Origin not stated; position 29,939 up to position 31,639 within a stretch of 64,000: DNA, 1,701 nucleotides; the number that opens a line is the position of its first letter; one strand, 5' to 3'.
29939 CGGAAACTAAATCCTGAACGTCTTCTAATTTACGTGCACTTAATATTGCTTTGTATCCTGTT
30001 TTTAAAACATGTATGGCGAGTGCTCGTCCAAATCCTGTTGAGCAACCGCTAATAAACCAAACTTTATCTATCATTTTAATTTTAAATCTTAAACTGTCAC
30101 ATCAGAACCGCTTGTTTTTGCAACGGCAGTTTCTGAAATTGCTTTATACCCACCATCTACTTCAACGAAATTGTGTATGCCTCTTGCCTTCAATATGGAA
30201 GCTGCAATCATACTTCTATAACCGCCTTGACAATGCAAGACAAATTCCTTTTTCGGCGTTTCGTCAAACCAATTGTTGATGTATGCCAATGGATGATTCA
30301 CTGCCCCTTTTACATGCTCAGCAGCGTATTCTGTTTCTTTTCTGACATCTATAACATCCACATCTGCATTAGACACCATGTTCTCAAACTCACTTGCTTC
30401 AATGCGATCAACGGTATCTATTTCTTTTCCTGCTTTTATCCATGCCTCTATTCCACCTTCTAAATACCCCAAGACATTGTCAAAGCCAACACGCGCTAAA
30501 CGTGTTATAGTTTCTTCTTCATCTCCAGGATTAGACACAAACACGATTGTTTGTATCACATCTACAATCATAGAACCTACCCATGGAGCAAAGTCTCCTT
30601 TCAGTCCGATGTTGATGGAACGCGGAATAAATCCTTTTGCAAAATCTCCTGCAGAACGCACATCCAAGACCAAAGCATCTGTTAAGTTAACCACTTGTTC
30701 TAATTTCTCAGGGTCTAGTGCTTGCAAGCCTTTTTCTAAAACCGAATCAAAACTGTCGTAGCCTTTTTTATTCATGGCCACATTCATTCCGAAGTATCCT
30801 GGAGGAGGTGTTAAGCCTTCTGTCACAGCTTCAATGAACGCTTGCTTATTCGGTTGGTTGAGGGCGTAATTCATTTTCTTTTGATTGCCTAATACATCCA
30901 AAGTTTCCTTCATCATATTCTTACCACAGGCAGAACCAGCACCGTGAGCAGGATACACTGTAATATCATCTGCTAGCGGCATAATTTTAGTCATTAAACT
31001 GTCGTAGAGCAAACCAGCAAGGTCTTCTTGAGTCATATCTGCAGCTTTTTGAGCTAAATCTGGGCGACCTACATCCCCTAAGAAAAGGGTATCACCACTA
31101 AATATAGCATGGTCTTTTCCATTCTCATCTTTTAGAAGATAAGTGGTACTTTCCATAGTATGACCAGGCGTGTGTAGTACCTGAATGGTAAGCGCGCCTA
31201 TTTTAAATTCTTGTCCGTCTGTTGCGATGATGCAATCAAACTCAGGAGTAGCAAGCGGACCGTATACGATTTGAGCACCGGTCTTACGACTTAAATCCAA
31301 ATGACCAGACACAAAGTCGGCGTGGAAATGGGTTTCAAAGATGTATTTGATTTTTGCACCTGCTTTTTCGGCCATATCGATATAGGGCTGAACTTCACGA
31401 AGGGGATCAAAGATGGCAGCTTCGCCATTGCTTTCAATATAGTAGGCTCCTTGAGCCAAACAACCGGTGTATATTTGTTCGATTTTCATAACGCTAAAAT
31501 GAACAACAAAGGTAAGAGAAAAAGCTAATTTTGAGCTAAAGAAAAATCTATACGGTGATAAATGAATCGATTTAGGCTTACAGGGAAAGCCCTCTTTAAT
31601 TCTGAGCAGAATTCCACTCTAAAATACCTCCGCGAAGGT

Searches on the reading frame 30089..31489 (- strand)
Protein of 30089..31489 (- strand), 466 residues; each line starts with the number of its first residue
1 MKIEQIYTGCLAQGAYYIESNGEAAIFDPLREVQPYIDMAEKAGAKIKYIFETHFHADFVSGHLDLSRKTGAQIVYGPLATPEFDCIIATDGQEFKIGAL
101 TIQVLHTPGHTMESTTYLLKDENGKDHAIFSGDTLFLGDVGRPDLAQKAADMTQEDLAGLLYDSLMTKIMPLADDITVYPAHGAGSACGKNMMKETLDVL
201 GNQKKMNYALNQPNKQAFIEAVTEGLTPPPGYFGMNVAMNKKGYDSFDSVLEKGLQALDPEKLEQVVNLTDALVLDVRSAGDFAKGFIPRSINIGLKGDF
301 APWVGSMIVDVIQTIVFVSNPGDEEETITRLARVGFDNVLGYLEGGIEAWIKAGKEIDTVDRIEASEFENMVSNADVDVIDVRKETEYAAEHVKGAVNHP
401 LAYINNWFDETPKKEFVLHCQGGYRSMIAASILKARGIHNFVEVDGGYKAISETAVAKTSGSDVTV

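Call 59: search_protein_families(library=pfam, proteins=[window:30089-31489:-], max_evalue=0.00001)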
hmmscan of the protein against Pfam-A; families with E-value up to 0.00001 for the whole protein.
window:30089-31489:- (466 aa): 2 families
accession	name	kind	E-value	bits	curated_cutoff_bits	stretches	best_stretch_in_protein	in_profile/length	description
PF00581.25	Rhodanese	-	2.2e-31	108.7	22.2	2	365-453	2-101/102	Rhodanese-like domain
PF00753.33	Lactamase_B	-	1.6e-12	48.2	22.7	1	14-160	7-173/196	Metallo-beta-lactamase superfamily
